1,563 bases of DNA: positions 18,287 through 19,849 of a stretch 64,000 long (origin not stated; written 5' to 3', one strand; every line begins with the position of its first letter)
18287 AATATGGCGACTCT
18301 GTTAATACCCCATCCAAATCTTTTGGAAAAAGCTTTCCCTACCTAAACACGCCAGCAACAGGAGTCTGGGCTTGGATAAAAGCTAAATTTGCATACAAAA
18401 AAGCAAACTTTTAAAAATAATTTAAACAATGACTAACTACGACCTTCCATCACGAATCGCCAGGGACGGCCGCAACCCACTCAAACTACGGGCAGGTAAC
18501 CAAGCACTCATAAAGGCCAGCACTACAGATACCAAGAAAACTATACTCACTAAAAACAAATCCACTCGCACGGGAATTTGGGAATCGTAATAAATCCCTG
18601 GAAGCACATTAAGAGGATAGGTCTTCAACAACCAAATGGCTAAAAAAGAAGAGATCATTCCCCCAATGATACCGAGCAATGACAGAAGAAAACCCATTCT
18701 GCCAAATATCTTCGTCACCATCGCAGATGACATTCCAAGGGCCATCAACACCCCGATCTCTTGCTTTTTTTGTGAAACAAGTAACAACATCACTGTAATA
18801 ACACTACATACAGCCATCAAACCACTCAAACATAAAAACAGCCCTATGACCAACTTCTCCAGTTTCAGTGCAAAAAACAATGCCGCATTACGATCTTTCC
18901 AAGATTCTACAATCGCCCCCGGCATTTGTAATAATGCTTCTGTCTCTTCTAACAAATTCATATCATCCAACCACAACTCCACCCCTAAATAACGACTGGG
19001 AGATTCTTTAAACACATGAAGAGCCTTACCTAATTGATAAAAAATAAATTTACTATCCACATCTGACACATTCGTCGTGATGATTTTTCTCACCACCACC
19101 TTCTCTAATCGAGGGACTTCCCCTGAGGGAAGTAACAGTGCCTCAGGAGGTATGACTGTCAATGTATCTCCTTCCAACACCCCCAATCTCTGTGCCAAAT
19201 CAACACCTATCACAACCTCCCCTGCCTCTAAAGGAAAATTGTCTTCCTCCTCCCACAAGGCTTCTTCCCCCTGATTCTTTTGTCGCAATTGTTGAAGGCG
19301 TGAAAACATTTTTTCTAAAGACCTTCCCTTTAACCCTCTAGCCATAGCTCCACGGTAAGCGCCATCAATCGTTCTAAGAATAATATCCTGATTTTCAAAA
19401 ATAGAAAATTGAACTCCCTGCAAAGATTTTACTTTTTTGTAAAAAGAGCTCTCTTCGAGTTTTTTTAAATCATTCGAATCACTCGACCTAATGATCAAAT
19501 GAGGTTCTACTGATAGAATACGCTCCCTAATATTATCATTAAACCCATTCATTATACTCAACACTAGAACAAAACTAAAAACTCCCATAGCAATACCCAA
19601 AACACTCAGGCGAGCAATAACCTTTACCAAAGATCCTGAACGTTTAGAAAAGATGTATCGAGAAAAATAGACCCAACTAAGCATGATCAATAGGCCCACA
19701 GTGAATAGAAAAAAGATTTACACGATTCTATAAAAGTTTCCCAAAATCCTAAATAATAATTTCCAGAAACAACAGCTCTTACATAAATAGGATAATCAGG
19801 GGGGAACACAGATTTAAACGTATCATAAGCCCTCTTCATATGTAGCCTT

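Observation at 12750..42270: All four sigma-54-type promoter matches precede exported proteins of unknown function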

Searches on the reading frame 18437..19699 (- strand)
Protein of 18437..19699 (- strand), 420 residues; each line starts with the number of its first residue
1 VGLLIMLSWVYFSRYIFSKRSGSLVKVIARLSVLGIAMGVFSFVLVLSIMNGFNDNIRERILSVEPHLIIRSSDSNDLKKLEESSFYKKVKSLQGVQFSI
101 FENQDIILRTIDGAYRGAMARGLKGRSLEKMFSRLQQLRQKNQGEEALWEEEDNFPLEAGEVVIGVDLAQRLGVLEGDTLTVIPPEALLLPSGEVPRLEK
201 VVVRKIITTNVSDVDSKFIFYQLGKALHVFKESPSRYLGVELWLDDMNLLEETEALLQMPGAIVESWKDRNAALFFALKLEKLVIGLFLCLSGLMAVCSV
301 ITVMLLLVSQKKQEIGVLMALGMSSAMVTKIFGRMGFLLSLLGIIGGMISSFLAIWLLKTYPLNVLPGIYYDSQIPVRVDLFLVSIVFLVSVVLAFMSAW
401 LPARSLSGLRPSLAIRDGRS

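Call 14: find_related_loci(query=window:18437-19699:-, collection=genome_contigs, flank=10000)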
Query window:18437-19699:- (420 aa) in genome_contigs; peptide patterns used: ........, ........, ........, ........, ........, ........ (x = any residue, [..] = any of these).
68 stretches matched a pattern; 15 encode a relative of the query (tblastn E <= 1e-3); 15 distinct loci.
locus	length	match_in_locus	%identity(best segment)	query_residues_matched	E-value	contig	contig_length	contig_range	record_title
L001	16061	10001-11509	29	14-403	5e-15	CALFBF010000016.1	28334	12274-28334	MAG: uncultured Roseibacillus sp. isolate H1_Bin_Bin_3_1_1 genome assembly, contig: c_000000263806, whole genome shotgun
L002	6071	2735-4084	34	14-356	1e-13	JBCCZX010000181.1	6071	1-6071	MAG: Verrucomicrobiota bacterium isolate P01_F01_bin.45 k141_1488056_length_6071_cov_10.0000, whole genome shotgun seque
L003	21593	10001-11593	32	14-409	2e-13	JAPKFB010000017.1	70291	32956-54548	MAG: Roseibacillus sp. isolate ANT-131 NODE_108_length_70291_cov_10.262686, whole genome shotgun sequence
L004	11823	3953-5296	35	14-356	2e-13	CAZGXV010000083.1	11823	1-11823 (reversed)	MAG TPA_asm: uncultured Roseibacillus sp. isolate SRP268394_co2_237 genome assembly, contig: NODE_8353_length_11823_cov_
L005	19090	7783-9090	38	3-332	2e-12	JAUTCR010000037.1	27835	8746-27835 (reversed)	MAG: Verrucomicrobiota bacterium JB023 k141_196052, whole genome shotgun sequence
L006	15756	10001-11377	33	3-356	2e-12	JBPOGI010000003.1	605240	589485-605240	MAG: Roseibacillus sp. isolate MAG_17 MAG_17_3, whole genome shotgun sequence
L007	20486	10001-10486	28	264-417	1e-11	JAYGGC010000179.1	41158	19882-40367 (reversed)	MAG: Roseibacillus sp. isolate OC6_4000m_MAG_189 OC6_4000m_contig_3996625, whole genome shotgun sequence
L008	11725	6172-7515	37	14-356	3e-11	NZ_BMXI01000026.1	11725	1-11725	Roseibacillus persicicus strain KCTC 12988 sequence26, whole genome shotgun sequence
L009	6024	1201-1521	29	266-372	2e-10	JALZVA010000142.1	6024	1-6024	MAG: Akkermansiaceae bacterium isolate g2_MAG_00015 g2_MAG_00015_000000000142, whole genome shotgun sequence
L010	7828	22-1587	28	25-409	1e-9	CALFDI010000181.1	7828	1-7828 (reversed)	MAG: uncultured Verrucomicrobiales bacterium isolate R1_Bin_MAXBIN__208_sub_1 genome assembly, contig: c_000003285429, w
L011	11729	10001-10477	26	266-416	7e-9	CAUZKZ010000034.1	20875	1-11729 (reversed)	MAG: Verrucomicrobiae bacterium isolate CB27_Tmax.67 genome assembly, contig: Ga0310121_10001857, whole genome shotgun s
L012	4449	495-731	34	261-339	7e-7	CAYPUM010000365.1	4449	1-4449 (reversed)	MAG TPA_asm: uncultured Roseibacillus sp. isolate binchicken_co334_231 genome assembly, contig: NODE_41052_length_4449_c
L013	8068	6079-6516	27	266-403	1e-6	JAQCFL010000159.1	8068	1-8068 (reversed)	MAG: Verrucomicrobia bacterium isolate casp40-mb.151 NODE_20864_length_8068_cov_0.080939, whole genome shotgun sequence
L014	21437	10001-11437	29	14-379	1e-13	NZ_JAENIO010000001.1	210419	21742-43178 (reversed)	Roseibacillus ishigakijimensis strain KCTC 12986 scaffold_1_210420, whole genome shotgun sequence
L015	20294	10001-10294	34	308-416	5e-6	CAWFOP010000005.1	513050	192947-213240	MAG: uncultured Acidobacteriota bacterium isolate MFD05684.bin.1.257 genome assembly, contig: contig_12508, whole genome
